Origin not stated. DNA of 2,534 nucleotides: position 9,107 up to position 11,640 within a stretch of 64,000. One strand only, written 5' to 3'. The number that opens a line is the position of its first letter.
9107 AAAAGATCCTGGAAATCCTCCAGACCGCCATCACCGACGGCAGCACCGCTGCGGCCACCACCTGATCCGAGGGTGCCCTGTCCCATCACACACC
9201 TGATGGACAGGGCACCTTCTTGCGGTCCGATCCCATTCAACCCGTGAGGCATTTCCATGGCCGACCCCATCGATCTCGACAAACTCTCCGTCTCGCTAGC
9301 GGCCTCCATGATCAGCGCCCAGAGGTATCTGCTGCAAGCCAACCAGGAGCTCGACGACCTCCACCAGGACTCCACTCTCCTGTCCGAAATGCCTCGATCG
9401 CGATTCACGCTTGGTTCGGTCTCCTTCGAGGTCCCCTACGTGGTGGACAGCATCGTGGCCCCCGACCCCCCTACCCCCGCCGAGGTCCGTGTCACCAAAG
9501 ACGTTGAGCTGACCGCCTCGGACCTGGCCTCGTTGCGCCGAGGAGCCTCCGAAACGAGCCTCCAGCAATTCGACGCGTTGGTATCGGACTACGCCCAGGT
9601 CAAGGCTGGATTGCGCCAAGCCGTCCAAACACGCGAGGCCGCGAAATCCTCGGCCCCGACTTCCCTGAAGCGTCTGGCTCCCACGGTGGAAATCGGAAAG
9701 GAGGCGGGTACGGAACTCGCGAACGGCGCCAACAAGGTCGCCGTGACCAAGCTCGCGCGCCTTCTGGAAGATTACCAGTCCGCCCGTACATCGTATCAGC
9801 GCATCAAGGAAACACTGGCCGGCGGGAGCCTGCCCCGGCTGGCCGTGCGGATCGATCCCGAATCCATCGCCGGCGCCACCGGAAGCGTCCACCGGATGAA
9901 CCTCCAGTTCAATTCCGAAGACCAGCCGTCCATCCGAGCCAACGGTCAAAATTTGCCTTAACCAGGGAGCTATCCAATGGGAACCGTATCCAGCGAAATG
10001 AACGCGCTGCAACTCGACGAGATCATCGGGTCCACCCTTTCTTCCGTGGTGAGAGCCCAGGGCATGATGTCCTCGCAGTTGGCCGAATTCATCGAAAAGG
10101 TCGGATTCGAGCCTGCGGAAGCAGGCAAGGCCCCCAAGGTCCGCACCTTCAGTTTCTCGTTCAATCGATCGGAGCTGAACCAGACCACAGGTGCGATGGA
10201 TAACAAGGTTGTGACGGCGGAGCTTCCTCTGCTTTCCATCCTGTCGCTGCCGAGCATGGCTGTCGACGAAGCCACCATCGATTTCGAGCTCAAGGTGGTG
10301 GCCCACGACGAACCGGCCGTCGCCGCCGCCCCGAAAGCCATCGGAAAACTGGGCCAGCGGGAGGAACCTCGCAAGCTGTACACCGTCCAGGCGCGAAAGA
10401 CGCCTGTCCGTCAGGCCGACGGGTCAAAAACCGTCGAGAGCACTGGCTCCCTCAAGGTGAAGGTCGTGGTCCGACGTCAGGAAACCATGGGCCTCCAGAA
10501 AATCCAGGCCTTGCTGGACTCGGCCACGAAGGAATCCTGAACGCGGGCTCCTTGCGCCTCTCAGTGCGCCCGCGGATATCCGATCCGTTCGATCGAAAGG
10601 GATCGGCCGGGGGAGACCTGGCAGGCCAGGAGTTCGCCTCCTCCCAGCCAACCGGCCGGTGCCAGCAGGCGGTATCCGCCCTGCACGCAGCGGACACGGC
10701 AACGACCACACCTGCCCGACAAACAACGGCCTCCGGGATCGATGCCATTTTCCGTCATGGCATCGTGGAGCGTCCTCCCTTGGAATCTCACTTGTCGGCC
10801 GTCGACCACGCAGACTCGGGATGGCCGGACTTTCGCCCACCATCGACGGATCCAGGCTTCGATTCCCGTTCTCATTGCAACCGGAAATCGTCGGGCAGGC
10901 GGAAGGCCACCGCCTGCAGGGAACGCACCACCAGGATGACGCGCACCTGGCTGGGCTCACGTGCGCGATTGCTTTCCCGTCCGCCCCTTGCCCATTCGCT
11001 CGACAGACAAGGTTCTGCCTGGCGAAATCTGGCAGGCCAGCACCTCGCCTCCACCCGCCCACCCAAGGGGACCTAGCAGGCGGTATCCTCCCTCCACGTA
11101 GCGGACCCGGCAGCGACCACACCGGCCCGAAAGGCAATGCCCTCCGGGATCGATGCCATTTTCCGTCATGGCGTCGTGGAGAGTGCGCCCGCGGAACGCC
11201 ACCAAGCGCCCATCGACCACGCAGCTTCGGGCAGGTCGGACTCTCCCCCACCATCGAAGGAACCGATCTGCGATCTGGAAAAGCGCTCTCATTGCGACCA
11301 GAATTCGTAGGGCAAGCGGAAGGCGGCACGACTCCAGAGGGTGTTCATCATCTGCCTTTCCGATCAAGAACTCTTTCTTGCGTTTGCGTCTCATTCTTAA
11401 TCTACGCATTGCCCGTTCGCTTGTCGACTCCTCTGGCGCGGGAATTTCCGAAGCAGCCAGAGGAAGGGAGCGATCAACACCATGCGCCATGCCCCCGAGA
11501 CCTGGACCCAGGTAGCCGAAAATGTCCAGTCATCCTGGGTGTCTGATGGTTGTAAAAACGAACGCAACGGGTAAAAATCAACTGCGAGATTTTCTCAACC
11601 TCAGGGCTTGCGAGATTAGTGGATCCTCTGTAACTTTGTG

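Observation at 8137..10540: Four-gene cassette of DUF2589-like paralogs: an uncharacterised, possibly self-assembling system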

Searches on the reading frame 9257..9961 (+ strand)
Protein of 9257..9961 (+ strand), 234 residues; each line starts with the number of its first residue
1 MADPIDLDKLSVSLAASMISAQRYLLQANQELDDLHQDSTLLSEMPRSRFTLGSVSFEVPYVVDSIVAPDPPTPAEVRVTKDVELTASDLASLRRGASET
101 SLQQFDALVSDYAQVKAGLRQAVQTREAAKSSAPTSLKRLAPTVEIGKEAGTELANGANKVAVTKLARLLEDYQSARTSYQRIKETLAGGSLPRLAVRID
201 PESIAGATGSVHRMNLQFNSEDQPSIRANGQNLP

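Call 3: search_protein_families(library=pfam, proteins=[window:9257-9961:+], max_evalue=1)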
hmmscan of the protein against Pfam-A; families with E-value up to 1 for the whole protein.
window:9257-9961:+ (234 aa): 0 families

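Call 4: search_protein_families(library=ncbifam, proteins=[window:9257-9961:+], max_evalue=1)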
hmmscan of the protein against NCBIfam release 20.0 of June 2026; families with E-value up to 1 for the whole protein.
window:9257-9961:+ (234 aa): 2 families
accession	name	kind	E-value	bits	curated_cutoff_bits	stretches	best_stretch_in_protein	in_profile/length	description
NF042956.1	IteS_antiphage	equivalog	0.055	11.7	900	1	98-175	42-119/747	S8 family anti-phage peptidase IteS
TIGR02473.1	flagell_FliJ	equivalog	0.11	12.9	50.45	0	90-136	7-53/141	flagellar export protein FliJ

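Call 6: search_protein_families(library=padloc, proteins=[window:9257-9961:+], max_evalue=1)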
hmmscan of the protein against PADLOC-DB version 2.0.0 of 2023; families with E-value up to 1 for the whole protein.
window:9257-9961:+ (234 aa): 0 families

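Call 7: search_protein_families(library=phrogs, proteins=[window:9257-9961:+], max_evalue=1)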
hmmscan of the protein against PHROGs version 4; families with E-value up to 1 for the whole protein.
window:9257-9961:+ (234 aa): 1 family
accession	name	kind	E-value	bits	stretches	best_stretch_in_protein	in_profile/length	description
phrog_4366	-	head and packaging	0.14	13.5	1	86-124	37-78/91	head fiber protein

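Call 18: find_homologous_proteins(query=window:9257-9961:+)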
Query window:9257-9961:+ (234 aa): 9 proteins with E <= 0.001 among 2166 candidates.
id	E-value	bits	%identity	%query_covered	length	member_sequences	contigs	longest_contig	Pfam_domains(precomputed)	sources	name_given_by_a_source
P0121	1.3e-140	484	100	100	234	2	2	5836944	-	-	-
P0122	2.4e-120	418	86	100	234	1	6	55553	-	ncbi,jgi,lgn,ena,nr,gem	ncbi:MAG TPA: hypothetical protein PKO15_10055 [Fibrobacteria bacterium]|nr:hypothetical protein [Fi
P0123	1.3e-107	376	79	100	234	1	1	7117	-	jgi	jgi:hypothetical protein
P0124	3.9e-70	254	57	100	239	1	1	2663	-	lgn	-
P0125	7.8e-66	240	53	100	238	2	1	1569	-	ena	-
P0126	8.0e-64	233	53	100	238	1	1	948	-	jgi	jgi:hypothetical protein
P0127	1.7e-63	232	53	100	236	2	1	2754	-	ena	-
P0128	3.0e-63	232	50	99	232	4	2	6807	-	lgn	-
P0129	1.3e-62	229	52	100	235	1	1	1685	-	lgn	-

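Call 31: search_protein_representatives(alignment_id=A1)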
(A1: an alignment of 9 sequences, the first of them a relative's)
Query: 9 sequences, 235 profile positions. Proteins with E-value up to 0.001 (for the whole library): 34; up to 1e-10: 20; up to 1e-30: 9. The best 34 are listed.
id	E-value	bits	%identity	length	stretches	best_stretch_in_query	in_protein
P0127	1.5e-115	401.2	-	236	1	1-235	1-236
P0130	1.5e-51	191.8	-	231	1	2-234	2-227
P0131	1.2e-46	175.8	-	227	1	1-229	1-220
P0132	2.0e-41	158.6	-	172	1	59-234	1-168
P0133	2.7e-38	148.4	-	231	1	4-228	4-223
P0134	3.6e-38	148.0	-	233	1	1-234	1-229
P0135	1.3e-35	139.6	-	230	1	1-235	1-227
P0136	1.3e-31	126.5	-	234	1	1-229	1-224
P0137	1.9e-31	126.0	-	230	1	1-234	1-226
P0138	3.5e-29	118.6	-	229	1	1-232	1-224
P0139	8.8e-26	107.4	-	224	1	1-235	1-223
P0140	2.9e-22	95.9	-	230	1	13-234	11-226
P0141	6.9e-20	88.1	-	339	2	3-137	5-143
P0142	7.8e-20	88.0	-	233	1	3-234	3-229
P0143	3.2e-18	82.7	-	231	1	4-221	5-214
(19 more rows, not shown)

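Call 93: search_solved_structures(query=A1, max_evalue=10)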
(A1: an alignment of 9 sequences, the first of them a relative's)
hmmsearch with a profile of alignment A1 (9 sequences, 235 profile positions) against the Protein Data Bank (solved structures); distinct sequences matched with E-value up to 10: 9.
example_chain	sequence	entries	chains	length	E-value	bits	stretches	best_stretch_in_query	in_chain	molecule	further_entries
9evs_1t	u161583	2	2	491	0.13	15.2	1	78-141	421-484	mL101 (rPPR4)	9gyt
3nrv_A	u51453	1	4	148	0.26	14.2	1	85-177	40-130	Putative transcriptional regulator (MarR/EmrR family)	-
1jig_A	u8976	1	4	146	0.61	13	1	91-132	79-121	Dlp-2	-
6h00_A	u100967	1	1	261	2.2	11.1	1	12-41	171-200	Pyridoxine-5'-phosphate oxidase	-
1nrg_A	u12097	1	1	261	2.2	11.1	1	12-41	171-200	pyridoxine 5'-phosphate oxidase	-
3hy8_A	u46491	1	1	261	2.3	11.1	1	12-41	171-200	Pyridoxine-5'-phosphate oxidase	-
8qyw_A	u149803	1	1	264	2.3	11.1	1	12-41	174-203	Pyridoxine-5'-phosphate oxidase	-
8qyt_A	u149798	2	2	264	2.3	11.1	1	12-41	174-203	Pyridoxine-5'-phosphate oxidase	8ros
31de_A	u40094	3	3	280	2.5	11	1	12-41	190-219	Pyridoxine-5'-phosphate oxidase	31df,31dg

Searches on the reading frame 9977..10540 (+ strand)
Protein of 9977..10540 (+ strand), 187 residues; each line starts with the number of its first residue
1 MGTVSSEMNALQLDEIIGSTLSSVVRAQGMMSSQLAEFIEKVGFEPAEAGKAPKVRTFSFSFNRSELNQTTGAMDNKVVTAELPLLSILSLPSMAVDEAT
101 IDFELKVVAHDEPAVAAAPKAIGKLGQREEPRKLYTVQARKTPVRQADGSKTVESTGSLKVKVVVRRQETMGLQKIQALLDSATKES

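Call 3: search_protein_families(library=pfam, proteins=[window:9977-10540:+], max_evalue=1)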
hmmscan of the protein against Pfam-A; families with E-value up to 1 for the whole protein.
window:9977-10540:+ (187 aa): 1 family
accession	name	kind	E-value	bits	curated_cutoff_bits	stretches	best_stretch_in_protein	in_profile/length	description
PF11655.13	DUF2589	-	4.2e-19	69.8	23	1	13-177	2-148/154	Protein of unknown function (DUF2589)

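Call 4: search_protein_families(library=ncbifam, proteins=[window:9977-10540:+], max_evalue=1)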
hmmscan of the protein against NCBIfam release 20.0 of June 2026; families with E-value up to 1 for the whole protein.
window:9977-10540:+ (187 aa): 0 families

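Call 6: search_protein_families(library=padloc, proteins=[window:9977-10540:+], max_evalue=1)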
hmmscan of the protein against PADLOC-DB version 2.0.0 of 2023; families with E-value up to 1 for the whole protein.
window:9977-10540:+ (187 aa): 0 families

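Call 7: search_protein_families(library=phrogs, proteins=[window:9977-10540:+], max_evalue=1)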
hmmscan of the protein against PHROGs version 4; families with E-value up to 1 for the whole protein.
window:9977-10540:+ (187 aa): 0 families

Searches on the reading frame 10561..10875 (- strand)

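Call 87: search_protein_families(library=pfam, proteins=[window:10561-10875:-], max_evalue=0.1)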
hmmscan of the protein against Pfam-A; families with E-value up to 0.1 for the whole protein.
window:10561-10875:- (104 aa): 1 family
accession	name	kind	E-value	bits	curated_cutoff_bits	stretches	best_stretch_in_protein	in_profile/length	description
PF00111.32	Fer2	-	1.1e-07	32.1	21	1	24-89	3-76/77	2Fe-2S iron-sulfur cluster binding domain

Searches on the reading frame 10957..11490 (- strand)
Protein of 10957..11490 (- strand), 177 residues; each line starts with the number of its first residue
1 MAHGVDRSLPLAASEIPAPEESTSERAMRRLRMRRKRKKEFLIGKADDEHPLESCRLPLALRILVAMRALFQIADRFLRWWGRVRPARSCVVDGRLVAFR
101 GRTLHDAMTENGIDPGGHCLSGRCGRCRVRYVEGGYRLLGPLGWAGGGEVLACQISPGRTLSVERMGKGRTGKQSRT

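Call 87: search_protein_families(library=pfam, proteins=[window:10957-11490:-], max_evalue=0.1)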
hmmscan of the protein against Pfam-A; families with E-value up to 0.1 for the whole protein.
window:10957-11490:- (177 aa): 1 family
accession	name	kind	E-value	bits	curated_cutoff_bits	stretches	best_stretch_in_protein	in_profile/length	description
PF00111.32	Fer2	-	3.2e-07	30.6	21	1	101-157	15-76/77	2Fe-2S iron-sulfur cluster binding domain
